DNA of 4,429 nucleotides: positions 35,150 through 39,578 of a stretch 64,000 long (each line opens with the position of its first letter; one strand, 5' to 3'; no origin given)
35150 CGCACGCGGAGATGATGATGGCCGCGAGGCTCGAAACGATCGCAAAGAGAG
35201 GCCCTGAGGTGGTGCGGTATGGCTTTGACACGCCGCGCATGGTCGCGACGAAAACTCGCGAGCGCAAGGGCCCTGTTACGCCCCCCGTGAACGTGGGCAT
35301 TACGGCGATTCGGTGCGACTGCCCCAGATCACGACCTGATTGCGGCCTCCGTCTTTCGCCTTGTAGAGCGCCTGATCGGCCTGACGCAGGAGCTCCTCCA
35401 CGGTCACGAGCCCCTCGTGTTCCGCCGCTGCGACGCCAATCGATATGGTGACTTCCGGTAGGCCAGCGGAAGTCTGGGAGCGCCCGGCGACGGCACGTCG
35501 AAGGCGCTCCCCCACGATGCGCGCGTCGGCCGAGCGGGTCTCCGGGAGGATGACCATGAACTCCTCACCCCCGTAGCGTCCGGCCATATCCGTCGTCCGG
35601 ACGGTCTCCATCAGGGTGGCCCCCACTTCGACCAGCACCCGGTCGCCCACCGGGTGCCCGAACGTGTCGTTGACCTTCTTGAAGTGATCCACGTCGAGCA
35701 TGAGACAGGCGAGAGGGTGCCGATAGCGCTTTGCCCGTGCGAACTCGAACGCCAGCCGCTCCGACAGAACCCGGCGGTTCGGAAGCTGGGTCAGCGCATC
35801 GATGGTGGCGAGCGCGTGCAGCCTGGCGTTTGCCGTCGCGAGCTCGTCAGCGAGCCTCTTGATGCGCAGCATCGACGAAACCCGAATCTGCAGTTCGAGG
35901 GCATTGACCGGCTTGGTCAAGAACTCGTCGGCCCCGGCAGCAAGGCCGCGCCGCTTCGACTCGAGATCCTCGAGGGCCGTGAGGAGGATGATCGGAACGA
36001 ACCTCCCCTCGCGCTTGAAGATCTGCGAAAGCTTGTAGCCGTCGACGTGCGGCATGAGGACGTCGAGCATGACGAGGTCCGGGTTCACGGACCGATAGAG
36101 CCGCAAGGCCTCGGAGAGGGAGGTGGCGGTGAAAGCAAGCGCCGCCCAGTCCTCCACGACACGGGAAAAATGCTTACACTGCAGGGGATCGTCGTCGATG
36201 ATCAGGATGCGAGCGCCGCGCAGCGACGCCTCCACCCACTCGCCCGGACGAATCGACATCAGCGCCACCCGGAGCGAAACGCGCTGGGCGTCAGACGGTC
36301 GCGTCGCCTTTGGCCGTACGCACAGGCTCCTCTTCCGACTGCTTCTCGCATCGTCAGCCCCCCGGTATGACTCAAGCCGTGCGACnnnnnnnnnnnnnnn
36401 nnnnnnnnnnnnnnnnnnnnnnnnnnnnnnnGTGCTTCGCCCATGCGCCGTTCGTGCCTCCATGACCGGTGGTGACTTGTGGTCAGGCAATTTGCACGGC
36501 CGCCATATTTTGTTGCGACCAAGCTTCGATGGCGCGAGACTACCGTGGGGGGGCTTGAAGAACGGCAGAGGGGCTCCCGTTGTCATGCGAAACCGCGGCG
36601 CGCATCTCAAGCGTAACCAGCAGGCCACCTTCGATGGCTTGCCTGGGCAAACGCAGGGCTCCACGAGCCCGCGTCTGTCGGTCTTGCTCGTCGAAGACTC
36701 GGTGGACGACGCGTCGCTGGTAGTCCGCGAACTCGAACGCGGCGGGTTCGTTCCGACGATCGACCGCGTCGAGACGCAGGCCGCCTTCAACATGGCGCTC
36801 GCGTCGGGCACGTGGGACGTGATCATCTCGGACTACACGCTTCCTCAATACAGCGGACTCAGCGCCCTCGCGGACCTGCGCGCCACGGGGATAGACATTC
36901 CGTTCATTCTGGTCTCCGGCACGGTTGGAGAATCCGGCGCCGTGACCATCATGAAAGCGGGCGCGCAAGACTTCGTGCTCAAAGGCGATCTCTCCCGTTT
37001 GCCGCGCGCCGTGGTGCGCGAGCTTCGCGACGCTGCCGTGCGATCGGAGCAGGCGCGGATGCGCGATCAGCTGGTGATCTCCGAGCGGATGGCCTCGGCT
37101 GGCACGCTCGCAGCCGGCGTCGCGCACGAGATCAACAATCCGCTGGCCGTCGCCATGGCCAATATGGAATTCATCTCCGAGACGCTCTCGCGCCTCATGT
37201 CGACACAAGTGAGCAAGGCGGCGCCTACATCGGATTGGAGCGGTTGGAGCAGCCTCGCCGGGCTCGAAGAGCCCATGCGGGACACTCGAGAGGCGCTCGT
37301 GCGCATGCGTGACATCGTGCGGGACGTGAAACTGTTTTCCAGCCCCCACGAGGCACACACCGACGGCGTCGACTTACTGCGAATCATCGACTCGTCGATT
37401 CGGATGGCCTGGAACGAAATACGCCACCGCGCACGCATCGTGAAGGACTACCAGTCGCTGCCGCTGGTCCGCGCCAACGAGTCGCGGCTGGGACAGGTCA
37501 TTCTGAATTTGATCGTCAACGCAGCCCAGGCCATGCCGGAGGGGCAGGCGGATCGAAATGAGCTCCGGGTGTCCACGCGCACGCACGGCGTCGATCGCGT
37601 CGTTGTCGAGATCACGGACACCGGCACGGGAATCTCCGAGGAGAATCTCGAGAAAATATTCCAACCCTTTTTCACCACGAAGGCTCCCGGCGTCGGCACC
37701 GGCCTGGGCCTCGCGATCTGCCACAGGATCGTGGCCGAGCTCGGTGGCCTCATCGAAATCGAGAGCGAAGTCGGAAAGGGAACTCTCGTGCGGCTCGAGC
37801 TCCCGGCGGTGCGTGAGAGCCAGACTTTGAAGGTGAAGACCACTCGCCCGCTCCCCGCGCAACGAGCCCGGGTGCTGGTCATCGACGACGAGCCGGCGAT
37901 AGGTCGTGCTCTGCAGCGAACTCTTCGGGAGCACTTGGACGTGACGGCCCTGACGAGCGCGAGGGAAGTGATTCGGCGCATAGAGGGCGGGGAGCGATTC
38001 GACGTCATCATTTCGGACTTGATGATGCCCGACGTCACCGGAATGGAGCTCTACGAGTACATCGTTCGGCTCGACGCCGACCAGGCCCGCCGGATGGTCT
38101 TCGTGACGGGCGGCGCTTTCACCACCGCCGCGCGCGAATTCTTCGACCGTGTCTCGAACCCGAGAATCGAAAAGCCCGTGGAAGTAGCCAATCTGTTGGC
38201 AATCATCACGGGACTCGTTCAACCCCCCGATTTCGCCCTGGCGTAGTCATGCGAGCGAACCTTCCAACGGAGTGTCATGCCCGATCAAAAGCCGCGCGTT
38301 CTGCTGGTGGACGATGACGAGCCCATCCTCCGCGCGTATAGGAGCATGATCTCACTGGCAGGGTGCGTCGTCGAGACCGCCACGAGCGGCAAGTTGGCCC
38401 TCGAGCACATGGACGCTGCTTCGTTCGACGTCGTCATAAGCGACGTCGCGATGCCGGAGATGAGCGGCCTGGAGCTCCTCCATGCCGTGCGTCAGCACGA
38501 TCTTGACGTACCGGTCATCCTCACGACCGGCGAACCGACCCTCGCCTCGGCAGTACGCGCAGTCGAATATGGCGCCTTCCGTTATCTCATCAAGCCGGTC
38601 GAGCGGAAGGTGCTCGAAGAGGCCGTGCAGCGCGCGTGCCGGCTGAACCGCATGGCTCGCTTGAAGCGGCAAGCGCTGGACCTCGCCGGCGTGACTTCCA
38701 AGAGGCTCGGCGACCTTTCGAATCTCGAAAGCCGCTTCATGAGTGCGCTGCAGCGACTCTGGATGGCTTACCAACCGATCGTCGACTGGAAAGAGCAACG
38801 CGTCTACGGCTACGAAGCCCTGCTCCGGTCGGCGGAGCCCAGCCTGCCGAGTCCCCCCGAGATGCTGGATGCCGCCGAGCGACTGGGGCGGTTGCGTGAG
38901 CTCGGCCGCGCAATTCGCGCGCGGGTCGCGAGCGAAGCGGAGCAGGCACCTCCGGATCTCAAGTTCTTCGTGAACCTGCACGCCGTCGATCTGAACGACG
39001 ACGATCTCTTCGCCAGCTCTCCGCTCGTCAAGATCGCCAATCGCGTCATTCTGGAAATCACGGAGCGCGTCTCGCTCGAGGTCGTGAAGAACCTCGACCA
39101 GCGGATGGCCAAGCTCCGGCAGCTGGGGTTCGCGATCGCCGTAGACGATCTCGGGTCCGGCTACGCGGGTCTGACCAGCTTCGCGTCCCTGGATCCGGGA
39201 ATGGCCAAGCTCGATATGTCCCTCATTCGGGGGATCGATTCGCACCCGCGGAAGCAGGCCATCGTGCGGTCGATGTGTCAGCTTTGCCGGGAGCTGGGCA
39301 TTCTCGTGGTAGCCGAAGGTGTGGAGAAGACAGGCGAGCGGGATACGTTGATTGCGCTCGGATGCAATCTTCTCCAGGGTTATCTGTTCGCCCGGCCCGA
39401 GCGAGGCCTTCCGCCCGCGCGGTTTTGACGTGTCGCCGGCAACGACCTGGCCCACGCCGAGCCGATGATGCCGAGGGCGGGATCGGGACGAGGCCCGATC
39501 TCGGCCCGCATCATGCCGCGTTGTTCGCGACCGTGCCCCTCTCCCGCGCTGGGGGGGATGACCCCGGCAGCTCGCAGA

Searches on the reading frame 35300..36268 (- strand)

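Call 13: search_protein_families(library=pfam, proteins=[window:35300-36268:-], max_evalue=0.01)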
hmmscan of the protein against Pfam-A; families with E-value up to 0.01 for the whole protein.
window:35300-36268:- (322 aa): 4 families
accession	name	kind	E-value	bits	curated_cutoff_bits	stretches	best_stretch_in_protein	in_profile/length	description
PF00990.26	GGDEF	-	4.6e-50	170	23.8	1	154-311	1-161/161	Diguanylate cyclase, GGDEF domain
PF00072.30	Response_reg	-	6.3e-23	81.5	30.2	1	21-129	1-109/111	Response regulator receiver domain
PF22335.1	Cas10-Cmr2_palm2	-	0.00048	20.7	27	1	233-312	58-132/133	Cas10/Cmr2, second palm domain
PF24898.2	GGDEF_GdpP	-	0.0027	18.4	30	1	271-317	79-121/126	Cyclic-di-AMP phosphodiesterase GdpP-like, GGDEF domain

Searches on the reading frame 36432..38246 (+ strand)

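Call 51: search_protein_families(library=pfam, proteins=[window:36432-38246:+], max_evalue=0.0001)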
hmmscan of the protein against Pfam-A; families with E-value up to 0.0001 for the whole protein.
window:36432-38246:+ (604 aa): 3 families
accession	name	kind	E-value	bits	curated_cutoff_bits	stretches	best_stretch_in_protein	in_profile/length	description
PF00072.30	Response_reg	-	5.1e-30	104.3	30.2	2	481-592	1-110/111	Response regulator receiver domain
PF02518.31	HATPase_c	-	1.2e-26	93.8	26.4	1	349-459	2-109/111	Histidine kinase-, DNA gyrase B-, and HSP90-like ATPase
PF00512.31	HisKA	-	1e-05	25.9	26.9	0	224-303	3-61/66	His Kinase A (phospho-acceptor) domain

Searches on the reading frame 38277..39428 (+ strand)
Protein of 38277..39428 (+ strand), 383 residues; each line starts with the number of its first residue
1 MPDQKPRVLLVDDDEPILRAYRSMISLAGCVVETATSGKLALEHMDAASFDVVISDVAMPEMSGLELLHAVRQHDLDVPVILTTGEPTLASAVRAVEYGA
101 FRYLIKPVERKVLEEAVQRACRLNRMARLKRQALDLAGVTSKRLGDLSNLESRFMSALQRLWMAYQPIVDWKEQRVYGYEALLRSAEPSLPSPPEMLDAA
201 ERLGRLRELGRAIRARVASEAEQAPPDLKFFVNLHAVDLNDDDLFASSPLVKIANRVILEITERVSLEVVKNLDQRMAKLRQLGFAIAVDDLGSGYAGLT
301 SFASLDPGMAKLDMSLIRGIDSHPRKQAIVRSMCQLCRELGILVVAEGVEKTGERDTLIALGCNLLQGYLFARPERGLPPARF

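Call 51: search_protein_families(library=pfam, proteins=[window:38277-39428:+], max_evalue=0.0001)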
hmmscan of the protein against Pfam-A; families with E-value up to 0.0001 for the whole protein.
window:38277-39428:+ (383 aa): 2 families
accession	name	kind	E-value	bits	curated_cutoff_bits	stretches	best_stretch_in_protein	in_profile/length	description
PF00563.25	EAL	-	2.1e-54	184.8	31.3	1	159-374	11-236/236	EAL domain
PF00072.30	Response_reg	-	1.1e-28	100.1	30.2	1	8-118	1-111/111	Response regulator receiver domain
